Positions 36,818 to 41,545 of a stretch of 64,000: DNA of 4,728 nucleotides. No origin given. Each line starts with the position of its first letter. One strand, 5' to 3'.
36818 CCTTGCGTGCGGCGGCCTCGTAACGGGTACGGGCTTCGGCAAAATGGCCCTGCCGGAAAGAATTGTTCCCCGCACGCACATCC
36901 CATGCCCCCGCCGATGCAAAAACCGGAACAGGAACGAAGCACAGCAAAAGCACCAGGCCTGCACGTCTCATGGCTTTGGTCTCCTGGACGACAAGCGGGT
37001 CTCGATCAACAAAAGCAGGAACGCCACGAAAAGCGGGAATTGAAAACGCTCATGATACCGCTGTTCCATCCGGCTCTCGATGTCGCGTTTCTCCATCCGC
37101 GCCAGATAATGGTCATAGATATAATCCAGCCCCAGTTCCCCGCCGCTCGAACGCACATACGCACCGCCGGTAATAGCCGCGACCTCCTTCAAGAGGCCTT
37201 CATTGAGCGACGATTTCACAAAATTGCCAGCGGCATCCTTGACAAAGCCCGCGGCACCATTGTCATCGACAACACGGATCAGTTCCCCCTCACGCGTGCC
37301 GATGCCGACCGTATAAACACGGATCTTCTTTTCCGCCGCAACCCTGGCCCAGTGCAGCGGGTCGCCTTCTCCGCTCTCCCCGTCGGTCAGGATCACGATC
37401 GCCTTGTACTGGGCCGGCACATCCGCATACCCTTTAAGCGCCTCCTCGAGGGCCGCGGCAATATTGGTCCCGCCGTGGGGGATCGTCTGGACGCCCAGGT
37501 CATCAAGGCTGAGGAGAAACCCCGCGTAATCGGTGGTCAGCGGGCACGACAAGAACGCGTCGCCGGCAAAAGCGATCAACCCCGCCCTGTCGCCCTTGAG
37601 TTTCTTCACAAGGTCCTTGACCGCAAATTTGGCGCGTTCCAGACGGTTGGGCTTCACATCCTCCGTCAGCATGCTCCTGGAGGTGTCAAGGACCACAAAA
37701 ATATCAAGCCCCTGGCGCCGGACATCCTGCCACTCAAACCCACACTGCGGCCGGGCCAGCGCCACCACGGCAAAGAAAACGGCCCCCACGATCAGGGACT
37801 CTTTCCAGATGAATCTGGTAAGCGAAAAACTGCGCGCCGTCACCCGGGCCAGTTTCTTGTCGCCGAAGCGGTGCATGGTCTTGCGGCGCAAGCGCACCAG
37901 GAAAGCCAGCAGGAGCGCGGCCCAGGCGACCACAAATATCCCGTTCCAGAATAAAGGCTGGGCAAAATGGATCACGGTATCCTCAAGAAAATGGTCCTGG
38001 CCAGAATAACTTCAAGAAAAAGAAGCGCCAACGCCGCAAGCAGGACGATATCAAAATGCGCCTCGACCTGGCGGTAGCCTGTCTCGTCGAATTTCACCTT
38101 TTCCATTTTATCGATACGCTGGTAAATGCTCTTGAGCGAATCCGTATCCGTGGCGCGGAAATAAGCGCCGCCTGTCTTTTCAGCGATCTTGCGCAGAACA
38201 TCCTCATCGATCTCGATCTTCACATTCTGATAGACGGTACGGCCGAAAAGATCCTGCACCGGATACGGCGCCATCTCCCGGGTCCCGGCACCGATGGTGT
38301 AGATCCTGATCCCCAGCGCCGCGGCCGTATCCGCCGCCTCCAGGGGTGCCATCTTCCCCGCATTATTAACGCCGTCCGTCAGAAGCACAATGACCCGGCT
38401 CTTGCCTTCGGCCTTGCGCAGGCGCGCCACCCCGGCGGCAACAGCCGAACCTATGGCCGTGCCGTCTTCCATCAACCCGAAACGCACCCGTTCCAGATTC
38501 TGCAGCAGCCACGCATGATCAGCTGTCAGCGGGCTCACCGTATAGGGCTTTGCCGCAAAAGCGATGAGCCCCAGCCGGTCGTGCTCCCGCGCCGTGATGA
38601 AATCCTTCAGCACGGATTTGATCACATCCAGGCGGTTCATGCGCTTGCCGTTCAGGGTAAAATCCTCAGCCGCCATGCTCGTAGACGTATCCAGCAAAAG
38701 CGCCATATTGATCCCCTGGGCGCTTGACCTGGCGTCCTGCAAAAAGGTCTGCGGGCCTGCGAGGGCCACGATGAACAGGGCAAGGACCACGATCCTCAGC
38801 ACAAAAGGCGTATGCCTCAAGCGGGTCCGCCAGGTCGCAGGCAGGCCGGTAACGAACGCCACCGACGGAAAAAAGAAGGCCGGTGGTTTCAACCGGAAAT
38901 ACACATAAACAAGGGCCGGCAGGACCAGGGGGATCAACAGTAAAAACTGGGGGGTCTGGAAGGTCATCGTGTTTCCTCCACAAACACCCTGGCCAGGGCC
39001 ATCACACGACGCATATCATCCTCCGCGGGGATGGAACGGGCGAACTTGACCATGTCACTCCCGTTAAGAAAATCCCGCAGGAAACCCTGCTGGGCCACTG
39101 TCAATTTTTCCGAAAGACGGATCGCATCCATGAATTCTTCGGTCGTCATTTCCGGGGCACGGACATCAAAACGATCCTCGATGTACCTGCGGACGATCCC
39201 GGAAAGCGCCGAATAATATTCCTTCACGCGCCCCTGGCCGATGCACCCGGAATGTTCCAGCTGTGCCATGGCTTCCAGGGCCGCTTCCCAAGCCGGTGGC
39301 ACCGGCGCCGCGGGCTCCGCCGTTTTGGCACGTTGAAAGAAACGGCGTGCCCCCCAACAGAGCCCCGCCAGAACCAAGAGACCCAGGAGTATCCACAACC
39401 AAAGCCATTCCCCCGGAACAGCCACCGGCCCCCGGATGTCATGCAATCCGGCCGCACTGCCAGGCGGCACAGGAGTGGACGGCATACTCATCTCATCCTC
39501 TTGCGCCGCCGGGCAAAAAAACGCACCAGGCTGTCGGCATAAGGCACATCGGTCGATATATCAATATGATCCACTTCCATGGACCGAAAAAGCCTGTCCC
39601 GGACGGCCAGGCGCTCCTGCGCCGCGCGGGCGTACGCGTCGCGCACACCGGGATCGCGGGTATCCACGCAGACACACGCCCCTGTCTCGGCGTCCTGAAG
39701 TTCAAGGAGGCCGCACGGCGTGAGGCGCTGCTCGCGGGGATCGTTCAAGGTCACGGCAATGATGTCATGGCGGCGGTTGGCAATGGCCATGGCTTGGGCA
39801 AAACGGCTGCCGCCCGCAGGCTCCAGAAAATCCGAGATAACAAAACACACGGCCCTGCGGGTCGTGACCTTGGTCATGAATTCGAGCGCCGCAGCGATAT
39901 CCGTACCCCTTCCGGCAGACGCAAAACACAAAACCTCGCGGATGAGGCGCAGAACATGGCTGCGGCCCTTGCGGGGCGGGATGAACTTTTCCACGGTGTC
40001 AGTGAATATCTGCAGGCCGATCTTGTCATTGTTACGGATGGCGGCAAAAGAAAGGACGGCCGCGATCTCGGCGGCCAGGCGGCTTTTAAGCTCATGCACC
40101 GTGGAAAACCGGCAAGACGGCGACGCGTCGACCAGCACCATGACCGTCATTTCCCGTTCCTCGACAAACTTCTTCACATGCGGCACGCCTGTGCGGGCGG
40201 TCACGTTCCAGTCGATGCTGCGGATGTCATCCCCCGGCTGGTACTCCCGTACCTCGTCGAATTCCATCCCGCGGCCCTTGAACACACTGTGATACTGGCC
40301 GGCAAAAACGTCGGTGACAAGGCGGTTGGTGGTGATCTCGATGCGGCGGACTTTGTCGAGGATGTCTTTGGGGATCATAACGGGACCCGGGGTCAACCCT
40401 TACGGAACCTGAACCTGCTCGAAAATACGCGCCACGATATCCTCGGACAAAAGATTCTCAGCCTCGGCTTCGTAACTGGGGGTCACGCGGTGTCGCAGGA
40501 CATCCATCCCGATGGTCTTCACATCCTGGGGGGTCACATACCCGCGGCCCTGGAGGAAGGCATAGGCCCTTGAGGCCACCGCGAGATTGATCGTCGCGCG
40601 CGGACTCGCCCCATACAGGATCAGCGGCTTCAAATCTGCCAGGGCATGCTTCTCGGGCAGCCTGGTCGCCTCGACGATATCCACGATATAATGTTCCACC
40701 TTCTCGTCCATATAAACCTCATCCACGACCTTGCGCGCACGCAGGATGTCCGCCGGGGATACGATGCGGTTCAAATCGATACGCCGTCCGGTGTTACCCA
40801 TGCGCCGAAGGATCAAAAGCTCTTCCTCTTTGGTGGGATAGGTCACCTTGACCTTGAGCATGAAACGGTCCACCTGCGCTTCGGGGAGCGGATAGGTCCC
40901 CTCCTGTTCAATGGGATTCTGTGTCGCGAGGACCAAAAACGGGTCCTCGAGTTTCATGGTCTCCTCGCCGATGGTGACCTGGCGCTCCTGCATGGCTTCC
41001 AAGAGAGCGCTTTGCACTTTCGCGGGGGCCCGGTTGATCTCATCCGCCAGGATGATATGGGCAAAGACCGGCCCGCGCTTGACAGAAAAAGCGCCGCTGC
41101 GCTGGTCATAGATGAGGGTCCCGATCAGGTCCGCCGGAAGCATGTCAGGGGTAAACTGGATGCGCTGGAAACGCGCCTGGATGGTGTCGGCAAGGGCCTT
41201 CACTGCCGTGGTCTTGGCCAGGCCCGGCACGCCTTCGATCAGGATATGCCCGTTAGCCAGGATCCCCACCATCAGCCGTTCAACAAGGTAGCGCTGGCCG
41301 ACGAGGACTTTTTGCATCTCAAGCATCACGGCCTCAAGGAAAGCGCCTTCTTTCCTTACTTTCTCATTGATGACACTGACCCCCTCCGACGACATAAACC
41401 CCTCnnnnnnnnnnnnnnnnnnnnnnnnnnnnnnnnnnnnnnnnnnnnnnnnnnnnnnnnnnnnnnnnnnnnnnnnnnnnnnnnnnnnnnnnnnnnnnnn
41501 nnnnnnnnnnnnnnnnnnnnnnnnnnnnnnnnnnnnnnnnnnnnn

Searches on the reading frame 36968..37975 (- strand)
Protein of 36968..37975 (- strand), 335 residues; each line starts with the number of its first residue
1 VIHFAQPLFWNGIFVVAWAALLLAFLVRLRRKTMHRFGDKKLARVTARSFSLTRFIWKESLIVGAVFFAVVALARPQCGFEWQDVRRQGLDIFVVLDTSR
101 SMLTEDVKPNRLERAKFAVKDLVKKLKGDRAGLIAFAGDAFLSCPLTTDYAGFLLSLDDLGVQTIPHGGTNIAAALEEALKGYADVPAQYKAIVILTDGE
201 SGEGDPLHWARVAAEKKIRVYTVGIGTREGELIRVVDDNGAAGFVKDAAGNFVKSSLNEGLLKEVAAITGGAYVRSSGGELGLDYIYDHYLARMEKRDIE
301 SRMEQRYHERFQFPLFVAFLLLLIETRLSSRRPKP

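Call 24: search_protein_families(library=pfam, proteins=[window:36968-37975:-], max_evalue=0.001)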
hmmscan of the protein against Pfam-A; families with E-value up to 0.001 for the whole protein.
window:36968-37975:- (335 aa): 4 families
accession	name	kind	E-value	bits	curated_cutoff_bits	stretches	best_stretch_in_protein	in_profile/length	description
PF13519.12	VWA_2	-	2.3e-21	76.9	27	1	93-200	2-107/107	von Willebrand factor type A domain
PF00092.34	VWA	-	9e-18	65.5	23.8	1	91-230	1-144/174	von Willebrand factor type A domain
PF05762.20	VWA_CoxE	-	6.8e-05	22.8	26.4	0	161-214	122-174/222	VWA domain containing CoxE-like protein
PF13768.12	VWA_3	-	0.00056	20.4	27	0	162-229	70-138/155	von Willebrand factor type A domain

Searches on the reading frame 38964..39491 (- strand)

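Call 24: search_protein_families(library=pfam, proteins=[window:38964-39491:-], max_evalue=0.001)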
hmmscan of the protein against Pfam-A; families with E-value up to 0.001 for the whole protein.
window:38964-39491:- (175 aa): 1 family
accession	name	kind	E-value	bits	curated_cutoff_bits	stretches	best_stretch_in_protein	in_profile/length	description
PF14316.11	DUF4381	-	4.1e-05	24.3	27.2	1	15-123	2-100/145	Domain of unknown function (DUF4381)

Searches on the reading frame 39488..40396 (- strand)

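Call 24: search_protein_families(library=pfam, proteins=[window:39488-40396:-], max_evalue=0.001)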
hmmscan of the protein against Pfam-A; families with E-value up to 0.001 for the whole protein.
window:39488-40396:- (302 aa): 3 families
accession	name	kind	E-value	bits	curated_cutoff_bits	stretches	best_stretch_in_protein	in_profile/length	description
PF01882.25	DUF58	-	4.8e-78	261.7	23.4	1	48-261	1-212/216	Protein of unknown function DUF58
PF13519.12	VWA_2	-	5.5e-17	62.8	27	1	85-190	1-106/107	von Willebrand factor type A domain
PF05762.20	VWA_CoxE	-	2.6e-05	24.2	26.4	1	53-218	19-186/222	VWA domain containing CoxE-like protein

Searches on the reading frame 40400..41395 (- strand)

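Call 24: search_protein_families(library=pfam, proteins=[window:40400-41395:-], max_evalue=0.001)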
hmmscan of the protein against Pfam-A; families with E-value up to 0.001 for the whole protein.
window:40400-41395:- (331 aa): 8 families
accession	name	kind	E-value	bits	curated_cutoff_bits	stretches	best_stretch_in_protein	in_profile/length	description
PF07726.17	AAA_3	-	6e-66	220.7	27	1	50-180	1-131/131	ATPase family associated with various cellular activities (AAA)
PF17863.7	AAA_lid_2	-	8.8e-20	70.7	22.7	1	257-324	7-74/74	AAA lid domain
PF20030.5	bpMoxR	-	6.8e-17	61.7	27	1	20-191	3-173/205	MoxR domain in the MoxR-vWA-beta-propeller ternary systems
PF07728.20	AAA_5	-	1.8e-16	60.9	22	1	50-178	1-139/139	AAA domain (dynein-related subfamily)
PF05496.18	RuvB_N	-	2.3e-06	27.9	27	1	48-142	33-115/159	Holliday junction DNA helicase RuvB P-loop domain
PF00158.32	Sigma54_activat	-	2.7e-06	27.6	20.2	1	47-164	21-147/168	Sigma-54 interaction domain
PF00004.35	AAA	-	1.3e-05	26.1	21.2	1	51-162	1-111/131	ATPase family associated with various cellular activities (AAA)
PF00493.29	MCM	-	1.6e-05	24.5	23.3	1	45-163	54-175/224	MCM P-loop domain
